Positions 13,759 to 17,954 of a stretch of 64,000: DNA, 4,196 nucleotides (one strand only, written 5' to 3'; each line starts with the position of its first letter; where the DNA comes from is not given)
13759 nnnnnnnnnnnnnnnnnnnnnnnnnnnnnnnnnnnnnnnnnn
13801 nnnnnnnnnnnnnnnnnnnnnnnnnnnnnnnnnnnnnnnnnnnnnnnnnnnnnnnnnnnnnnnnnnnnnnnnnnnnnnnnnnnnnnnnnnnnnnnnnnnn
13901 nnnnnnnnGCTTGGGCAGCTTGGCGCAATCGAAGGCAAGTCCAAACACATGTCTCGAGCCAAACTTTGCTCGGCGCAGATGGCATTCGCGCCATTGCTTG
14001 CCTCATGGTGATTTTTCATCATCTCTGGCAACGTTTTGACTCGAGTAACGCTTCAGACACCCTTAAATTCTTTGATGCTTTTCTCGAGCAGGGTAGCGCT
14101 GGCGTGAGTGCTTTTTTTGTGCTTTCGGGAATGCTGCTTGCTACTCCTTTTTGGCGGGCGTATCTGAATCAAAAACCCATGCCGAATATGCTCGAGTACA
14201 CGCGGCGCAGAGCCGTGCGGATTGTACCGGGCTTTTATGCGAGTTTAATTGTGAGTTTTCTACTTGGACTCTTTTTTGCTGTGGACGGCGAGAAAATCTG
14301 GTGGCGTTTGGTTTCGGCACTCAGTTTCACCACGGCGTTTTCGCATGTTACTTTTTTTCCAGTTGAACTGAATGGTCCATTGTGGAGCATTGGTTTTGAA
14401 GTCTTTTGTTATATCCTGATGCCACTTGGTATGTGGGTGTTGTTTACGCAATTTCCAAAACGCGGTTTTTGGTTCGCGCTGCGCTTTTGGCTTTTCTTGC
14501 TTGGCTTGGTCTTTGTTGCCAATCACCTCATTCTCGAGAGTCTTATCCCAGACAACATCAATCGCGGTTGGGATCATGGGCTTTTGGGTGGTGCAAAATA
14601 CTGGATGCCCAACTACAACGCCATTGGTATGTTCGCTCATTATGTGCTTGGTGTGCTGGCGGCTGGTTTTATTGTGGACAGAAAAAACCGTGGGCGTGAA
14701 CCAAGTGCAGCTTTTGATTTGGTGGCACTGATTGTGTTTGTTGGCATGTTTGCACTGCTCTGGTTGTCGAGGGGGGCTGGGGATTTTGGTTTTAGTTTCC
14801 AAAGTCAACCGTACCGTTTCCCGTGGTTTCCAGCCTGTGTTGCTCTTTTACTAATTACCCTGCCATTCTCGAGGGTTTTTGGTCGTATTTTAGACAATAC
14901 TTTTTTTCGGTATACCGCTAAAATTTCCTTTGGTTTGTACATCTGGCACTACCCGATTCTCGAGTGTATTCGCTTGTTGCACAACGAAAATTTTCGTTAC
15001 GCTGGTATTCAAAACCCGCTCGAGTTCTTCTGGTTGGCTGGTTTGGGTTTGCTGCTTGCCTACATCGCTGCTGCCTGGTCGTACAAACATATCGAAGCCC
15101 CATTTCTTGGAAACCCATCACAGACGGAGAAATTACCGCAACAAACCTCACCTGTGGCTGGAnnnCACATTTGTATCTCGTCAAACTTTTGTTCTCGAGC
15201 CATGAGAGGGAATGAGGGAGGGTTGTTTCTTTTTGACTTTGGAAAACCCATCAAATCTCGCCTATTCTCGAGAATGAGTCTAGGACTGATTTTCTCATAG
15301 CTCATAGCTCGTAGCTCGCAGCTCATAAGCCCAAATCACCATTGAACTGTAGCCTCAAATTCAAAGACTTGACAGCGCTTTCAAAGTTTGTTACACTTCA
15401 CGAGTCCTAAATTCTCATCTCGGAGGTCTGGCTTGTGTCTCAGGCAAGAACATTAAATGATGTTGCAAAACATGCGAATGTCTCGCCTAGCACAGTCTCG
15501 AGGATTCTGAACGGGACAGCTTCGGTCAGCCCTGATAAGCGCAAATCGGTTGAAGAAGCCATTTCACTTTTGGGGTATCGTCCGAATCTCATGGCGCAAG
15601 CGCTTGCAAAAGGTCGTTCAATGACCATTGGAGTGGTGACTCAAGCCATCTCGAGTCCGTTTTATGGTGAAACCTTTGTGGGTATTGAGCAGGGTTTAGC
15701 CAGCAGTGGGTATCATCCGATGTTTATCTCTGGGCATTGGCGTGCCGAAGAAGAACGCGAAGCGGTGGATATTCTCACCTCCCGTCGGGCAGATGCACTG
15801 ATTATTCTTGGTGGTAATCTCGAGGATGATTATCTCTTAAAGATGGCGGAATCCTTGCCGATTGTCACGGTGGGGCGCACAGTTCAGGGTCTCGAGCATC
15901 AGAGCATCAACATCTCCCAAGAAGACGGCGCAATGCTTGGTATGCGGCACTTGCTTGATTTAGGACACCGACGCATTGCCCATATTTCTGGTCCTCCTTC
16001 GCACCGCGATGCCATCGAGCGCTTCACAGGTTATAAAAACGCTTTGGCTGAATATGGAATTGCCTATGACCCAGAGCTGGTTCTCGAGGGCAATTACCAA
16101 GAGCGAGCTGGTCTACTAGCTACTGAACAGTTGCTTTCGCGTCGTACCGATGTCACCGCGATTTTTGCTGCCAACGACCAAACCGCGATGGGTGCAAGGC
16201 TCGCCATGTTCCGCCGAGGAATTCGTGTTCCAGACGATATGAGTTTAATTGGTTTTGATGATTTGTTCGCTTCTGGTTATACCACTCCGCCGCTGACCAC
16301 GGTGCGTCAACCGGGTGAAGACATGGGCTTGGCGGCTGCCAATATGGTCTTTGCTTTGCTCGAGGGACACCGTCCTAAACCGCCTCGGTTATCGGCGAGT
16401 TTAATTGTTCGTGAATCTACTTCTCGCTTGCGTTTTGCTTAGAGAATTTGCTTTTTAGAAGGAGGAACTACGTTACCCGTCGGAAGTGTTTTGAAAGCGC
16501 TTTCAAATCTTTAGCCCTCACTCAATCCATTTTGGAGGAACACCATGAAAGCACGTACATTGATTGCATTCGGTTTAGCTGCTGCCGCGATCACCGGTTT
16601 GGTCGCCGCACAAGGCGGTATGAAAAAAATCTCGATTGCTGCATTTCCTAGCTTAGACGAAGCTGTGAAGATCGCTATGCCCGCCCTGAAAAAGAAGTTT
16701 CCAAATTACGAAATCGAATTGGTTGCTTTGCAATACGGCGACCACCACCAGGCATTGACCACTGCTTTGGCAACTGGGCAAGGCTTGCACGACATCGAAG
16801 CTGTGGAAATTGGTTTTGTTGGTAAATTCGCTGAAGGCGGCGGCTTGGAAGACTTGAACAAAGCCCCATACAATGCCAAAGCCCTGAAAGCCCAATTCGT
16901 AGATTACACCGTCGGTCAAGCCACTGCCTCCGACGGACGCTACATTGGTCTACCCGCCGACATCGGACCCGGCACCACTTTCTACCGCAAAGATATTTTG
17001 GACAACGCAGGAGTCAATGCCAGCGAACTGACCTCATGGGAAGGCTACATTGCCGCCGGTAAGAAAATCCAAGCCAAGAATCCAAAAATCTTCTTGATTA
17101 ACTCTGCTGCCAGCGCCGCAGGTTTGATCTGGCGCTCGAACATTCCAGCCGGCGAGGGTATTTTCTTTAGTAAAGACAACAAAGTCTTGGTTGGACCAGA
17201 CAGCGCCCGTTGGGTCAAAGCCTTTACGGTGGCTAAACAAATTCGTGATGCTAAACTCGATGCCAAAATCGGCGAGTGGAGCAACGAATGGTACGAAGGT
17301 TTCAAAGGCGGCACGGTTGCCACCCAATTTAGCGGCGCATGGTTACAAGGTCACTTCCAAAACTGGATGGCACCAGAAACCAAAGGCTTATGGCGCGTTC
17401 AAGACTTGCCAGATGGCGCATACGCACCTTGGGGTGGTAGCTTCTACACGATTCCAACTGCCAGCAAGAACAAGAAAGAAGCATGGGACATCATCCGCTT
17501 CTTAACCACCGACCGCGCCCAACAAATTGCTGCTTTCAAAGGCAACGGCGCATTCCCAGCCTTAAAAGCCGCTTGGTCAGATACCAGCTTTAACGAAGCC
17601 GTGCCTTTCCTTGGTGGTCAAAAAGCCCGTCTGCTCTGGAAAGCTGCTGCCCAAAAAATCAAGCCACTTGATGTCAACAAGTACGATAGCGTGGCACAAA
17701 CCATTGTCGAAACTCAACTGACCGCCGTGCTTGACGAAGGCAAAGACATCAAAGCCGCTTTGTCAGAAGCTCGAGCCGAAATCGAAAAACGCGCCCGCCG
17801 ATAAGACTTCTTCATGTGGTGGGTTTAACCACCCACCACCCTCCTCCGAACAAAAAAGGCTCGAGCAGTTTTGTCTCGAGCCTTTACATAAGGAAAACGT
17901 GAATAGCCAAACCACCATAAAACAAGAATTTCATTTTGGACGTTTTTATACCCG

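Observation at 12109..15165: Single polypeptide fusing two ABC sugar-permease domains to an AT3 acyltransferase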

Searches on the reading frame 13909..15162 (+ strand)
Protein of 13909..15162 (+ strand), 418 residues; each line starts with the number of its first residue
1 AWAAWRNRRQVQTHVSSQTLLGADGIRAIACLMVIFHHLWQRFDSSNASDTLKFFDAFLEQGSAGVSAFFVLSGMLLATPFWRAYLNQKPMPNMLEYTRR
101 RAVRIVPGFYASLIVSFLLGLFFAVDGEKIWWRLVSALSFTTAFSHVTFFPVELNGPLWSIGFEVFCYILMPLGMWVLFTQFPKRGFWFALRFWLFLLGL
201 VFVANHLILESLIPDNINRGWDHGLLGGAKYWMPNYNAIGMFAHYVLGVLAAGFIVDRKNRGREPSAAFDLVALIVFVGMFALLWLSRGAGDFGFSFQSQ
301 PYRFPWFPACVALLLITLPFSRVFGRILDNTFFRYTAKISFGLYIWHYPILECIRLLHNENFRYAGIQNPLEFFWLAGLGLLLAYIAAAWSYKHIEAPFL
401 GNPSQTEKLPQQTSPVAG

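Call 54: search_solved_structures(query=window:13936-15162:+, max_evalue=1)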
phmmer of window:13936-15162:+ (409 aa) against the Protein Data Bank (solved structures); distinct sequences matched with E-value up to 1: 0.
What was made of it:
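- Tried and rejected: Sequence search of the AT3 part against solved structures: no hit (call 54).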

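Call 70: search_protein_families(library=pfam, proteins=[window:13909-15162:+], max_evalue=0.01)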
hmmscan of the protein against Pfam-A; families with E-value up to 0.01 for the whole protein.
window:13909-15162:+ (418 aa): 1 family
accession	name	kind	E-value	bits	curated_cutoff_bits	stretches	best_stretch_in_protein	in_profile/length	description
PF01757.29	Acyl_transf_3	-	8.3e-35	120.8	31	1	22-388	3-325/326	Acyltransferase domain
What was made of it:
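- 13972..15108 (+): AT3 (Acyl_transf_3) domain of the stand-alone type, 10 TM helices, no SGNH domain. Pfam E 8e-35 (call 70).
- On AT3 acyltransferase family (Pfam PF01757): 120.8 bits against a cutoff of 31, profile positions 3-325 of 326 (call 70).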

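Call 80: search_protein_representatives(protein=window:13909-15162:+)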
Query: 418 residues. Proteins with E-value up to 0.001 (for the whole library): 7895; up to 1e-10: 882; up to 1e-30: 129. The best 150 are listed.
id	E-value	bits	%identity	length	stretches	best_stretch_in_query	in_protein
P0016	8.5e-152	522.5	63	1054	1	17-402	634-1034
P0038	2.2e-129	448.6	55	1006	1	13-405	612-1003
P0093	2.2e-124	432.2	57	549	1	33-401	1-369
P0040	8.1e-121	420.4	58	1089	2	190-408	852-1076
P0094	1.3e-115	403.2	53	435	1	16-403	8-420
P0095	3.8e-100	352.3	49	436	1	18-402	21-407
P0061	1.9e-96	340.1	45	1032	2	185-413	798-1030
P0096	7.6e-96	338.1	48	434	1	17-400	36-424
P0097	1.9e-93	330.3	47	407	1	20-394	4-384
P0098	1.7e-91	323.8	47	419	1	26-400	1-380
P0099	3.5e-91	322.8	48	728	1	18-402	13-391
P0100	1.9e-88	313.8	44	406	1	18-402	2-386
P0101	9.0e-88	311.5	41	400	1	19-400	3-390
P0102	1.9e-86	307.1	45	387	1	18-371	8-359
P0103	4.7e-82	292.7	44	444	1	20-402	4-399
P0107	4.1e-78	279.7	40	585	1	19-396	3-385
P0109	8.1e-77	275.4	40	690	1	15-408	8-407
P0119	3.4e-67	243.7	38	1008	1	3-415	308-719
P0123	1.4e-65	238.4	36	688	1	16-401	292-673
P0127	7.0e-65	236.1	36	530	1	16-417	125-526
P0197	5.0e-34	134.4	30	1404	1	4-399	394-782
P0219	2.1e-30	122.4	33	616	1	12-408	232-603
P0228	1.8e-28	116.1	29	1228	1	17-400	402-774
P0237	4.2e-26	108.3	32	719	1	16-400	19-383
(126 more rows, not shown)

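Call 81: search_protein_families(library=pfam, proteins=[P0119, P0123, P0099, P0109, P0197, P0228, P0219, P0127, P0107, P0237], max_evalue=0.001)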
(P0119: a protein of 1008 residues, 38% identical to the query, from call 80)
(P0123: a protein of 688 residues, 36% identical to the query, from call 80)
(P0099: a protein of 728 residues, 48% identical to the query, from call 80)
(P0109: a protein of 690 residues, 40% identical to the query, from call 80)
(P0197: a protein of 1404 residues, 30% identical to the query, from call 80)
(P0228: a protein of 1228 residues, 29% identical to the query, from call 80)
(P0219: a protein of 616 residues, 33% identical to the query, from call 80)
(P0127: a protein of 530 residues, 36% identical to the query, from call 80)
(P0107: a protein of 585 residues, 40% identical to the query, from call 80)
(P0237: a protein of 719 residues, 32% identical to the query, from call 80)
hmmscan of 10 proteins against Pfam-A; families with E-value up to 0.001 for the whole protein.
P0119 (1008 aa): 2 families
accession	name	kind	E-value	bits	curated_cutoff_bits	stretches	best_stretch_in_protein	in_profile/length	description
PF01757.29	Acyl_transf_3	-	4e-32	112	31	1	330-692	5-325/326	Acyltransferase domain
PF00528.27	BPD_transp_1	-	3.6e-18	66.4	26.4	2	89-283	2-171/184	Binding-protein-dependent transport system inner membrane component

P0123 (688 aa): 2 families
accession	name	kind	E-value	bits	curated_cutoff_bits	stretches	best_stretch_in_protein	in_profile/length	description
PF01757.29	Acyl_transf_3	-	3e-29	102.6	31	1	298-659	3-324/326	Acyltransferase domain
PF00528.27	BPD_transp_1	-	2.5e-12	47.4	26.4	1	92-259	3-176/184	Binding-protein-dependent transport system inner membrane component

P0099 (728 aa): 2 families
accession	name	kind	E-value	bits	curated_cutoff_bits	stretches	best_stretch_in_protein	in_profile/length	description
PF01757.29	Acyl_transf_3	-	2.5e-30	106.1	31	1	17-377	3-325/326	Acyltransferase domain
PF08450.18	SGL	-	0.00073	19.7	26.3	0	525-627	48-154/246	SMP-30/Gluconolactonase/LRE-like region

P0109 (690 aa): 2 families
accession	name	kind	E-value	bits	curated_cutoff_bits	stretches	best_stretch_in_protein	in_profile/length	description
PF01757.29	Acyl_transf_3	-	1e-19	71.3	31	1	15-391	3-325/326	Acyltransferase domain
PF00528.27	BPD_transp_1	-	3.3e-11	43.7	26.4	1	509-674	3-168/184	Binding-protein-dependent transport system inner membrane component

P0197 (1404 aa): 3 families
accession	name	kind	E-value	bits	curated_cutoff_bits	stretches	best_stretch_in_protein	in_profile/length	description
PF01757.29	Acyl_transf_3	-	2.2e-28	99.7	31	1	412-770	3-320/326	Acyltransferase domain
PF04892.17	VanZ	-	1.4e-11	45.6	30.1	1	4-119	4-121/126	VanZ like family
PF02811.25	PHP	-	3.7e-08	34.3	26.4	1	1020-1090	1-66/164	PHP domain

P0228 (1228 aa): 3 families
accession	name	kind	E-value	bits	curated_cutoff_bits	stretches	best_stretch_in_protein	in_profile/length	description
PF01757.29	Acyl_transf_3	-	2.2e-34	119.4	31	1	406-762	2-321/326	Acyltransferase domain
PF04892.17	VanZ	-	1.9e-08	35.4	30.1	1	4-122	4-124/126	VanZ like family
PF02811.25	PHP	-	1.9e-08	35.2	26.4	1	849-972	1-94/164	PHP domain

P0219 (616 aa): 2 families
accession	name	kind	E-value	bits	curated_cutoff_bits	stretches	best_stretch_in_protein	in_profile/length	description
PF01757.29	Acyl_transf_3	-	7e-34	117.8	31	1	241-585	2-323/326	Acyltransferase domain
PF04932.20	Wzy_C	-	4.6e-17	62.6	31.7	1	4-132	20-149/149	O-Antigen ligase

P0127 (530 aa): 1 family
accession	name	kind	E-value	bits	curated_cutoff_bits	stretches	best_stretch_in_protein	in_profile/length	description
PF01757.29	Acyl_transf_3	-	2.7e-29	102.7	31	1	131-501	3-325/326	Acyltransferase domain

P0107 (585 aa): 2 families
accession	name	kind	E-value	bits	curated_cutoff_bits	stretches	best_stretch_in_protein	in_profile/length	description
PF01757.29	Acyl_transf_3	-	1.6e-28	100.2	31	1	8-377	5-325/326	Acyltransferase domain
PF09912.14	DUF2141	-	3.4e-13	49.9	24.4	1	469-574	1-108/112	Uncharacterized protein conserved in bacteria (DUF2141)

P0237 (719 aa): 1 family
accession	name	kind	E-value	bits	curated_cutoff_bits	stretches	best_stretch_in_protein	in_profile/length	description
PF01757.29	Acyl_transf_3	-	1.7e-31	110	31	1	24-371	2-321/326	Acyltransferase domain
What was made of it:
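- Other members of the subfamily are fused to envelope-type domains: Wzy_C, VanZ and DUF2141 (call 81).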

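Call 82: find_encoding_contigs(protein=P0119, flank=8000, max_places=2)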
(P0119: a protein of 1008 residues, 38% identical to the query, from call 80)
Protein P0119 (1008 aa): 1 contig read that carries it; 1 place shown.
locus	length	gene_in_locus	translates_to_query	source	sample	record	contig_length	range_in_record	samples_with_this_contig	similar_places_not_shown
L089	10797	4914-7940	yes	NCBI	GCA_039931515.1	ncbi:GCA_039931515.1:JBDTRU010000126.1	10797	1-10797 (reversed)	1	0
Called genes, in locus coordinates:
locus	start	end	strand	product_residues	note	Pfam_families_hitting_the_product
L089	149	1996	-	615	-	PF00501:AMP-binding, PF23562:AMP-binding_C_3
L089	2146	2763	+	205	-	PF01814:Hemerythrin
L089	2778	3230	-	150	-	PF00582:Usp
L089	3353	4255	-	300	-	PF00126:HTH_1, PF13556:HTH_30 (weak), PF03466:LysR_substrate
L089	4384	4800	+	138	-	-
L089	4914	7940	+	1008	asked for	PF00528:BPD_transp_1, PF01757:Acyl_transf_3, PF00528:BPD_transp_1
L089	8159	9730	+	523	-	PF00665:rve, PF22483:Mu-transpos_C_2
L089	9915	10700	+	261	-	PF01695:IstB_IS21, PF00308:Bac_DnaA (faint), PF13191:AAA_16 (weak)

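Call 83: find_encoding_contigs(protein=P0109, flank=8000, max_places=2)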
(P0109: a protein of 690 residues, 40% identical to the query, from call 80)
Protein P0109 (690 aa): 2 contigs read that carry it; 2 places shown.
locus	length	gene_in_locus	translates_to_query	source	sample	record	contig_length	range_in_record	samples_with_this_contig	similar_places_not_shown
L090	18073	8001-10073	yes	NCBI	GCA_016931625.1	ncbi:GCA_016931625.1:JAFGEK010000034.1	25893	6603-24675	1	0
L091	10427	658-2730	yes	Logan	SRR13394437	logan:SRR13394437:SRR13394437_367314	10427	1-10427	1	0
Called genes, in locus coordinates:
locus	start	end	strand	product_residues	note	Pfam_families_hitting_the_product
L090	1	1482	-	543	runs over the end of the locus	PF00656:Peptidase_C14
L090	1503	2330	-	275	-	-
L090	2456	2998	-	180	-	PF04542:Sigma70_r2, PF08281:Sigma70_r4_2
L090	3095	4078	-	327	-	-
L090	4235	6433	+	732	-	PF23139:OB_YrrC, PF14520:HHH_5 (weak), PF14490:HHH_RecD2, PF00580:UvrD-helicase (weak), PF13245:AAA_19, PF13604:AAA_30, PF18335:SH3_13, PF13538:UvrD_C_2, +5 more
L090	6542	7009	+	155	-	PF02870:Methyltransf_1N (faint), PF01035:DNA_binding_1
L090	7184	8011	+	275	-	PF00528:BPD_transp_1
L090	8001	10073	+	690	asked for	PF01757:Acyl_transf_3, PF00528:BPD_transp_1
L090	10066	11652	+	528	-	PF07221:GlcNAc_2-epim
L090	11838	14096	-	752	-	-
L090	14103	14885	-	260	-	PF13709:DUF4159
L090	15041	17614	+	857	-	PF01751:Toprim, PF01131:Topoisom_bac, PF01396:Zn_ribbon_Top1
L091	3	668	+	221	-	?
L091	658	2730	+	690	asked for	PF01757:Acyl_transf_3, PF00528:BPD_transp_1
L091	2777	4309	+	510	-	PF07221:GlcNAc_2-epim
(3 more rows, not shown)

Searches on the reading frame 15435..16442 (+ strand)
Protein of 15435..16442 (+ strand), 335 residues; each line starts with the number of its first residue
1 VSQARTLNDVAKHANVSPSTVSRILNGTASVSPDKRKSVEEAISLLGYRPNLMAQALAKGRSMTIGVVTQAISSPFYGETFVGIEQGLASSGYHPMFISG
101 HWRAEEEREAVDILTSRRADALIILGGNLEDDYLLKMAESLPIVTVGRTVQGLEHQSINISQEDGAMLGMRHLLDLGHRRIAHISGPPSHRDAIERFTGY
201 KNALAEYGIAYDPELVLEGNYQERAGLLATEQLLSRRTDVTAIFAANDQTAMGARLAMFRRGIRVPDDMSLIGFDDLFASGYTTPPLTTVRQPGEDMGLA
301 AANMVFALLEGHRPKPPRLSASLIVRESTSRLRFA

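Call 7: search_protein_families(library=pfam, proteins=[window:15435-16442:+], max_evalue=0.001)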
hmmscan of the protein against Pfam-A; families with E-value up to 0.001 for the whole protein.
window:15435-16442:+ (335 aa): 6 families
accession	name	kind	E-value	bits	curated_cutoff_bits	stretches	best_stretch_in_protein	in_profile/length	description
PF13377.12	Peripla_BP_3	-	1.5e-36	126.4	26.5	1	171-329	2-167/167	Periplasmic binding protein-like domain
PF00532.27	Peripla_BP_1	-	1.5e-30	107.1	22.2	1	63-309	2-261/281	Periplasmic binding proteins and sugar binding domain of LacI family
PF00356.27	LacI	-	2.7e-16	59.5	27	1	6-51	1-46/46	Bacterial regulatory proteins, lacI family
PF13407.12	Peripla_BP_4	-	1.6e-11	44.7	35.1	1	65-311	1-256/258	Periplasmic binding protein domain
PF01381.28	HTH_3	-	3.7e-05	24.1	23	1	6-35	11-40/55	Helix-turn-helix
PF13560.12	HTH_31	-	4.6e-05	24.1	27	1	5-34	15-45/64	Helix-turn-helix domain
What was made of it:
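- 15435..16442 (+): LacI-family repressor gene. Pfam LacI plus Peripla_BP_3/1 (call 7).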

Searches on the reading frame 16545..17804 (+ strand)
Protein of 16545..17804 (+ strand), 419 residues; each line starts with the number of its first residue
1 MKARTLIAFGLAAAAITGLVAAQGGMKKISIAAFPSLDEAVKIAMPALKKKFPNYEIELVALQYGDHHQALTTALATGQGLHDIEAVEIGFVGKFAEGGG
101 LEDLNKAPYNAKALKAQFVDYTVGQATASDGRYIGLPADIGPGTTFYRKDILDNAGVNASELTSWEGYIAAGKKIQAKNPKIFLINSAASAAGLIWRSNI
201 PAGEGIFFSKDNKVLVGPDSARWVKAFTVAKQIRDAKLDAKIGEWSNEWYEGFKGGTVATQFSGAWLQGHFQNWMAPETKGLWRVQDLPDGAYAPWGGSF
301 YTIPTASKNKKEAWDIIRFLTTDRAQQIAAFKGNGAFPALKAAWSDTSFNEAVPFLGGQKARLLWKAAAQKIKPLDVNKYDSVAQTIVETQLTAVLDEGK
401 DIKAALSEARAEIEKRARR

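Call 7: search_protein_families(library=pfam, proteins=[window:16545-17804:+], max_evalue=0.001)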
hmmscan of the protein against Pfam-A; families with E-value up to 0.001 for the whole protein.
window:16545-17804:+ (419 aa): 1 family
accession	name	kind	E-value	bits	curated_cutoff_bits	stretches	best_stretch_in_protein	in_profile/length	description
PF01547.30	SBP_bac_1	-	3.2e-25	90.2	26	1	41-327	11-307/307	Bacterial extracellular solute-binding protein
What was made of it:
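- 16545..17804 (+): CUT1 solute-binding protein with an N-terminal signal-like sequence. SBP_bac_1 (call 7).
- On Type-I ABC importer membrane domains (Pfam BPD_transp_1; CUT1 sugar family): The nearest SBP gene (16545-17804) belongs to the neighbouring operon with its own permease pair (call 7).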
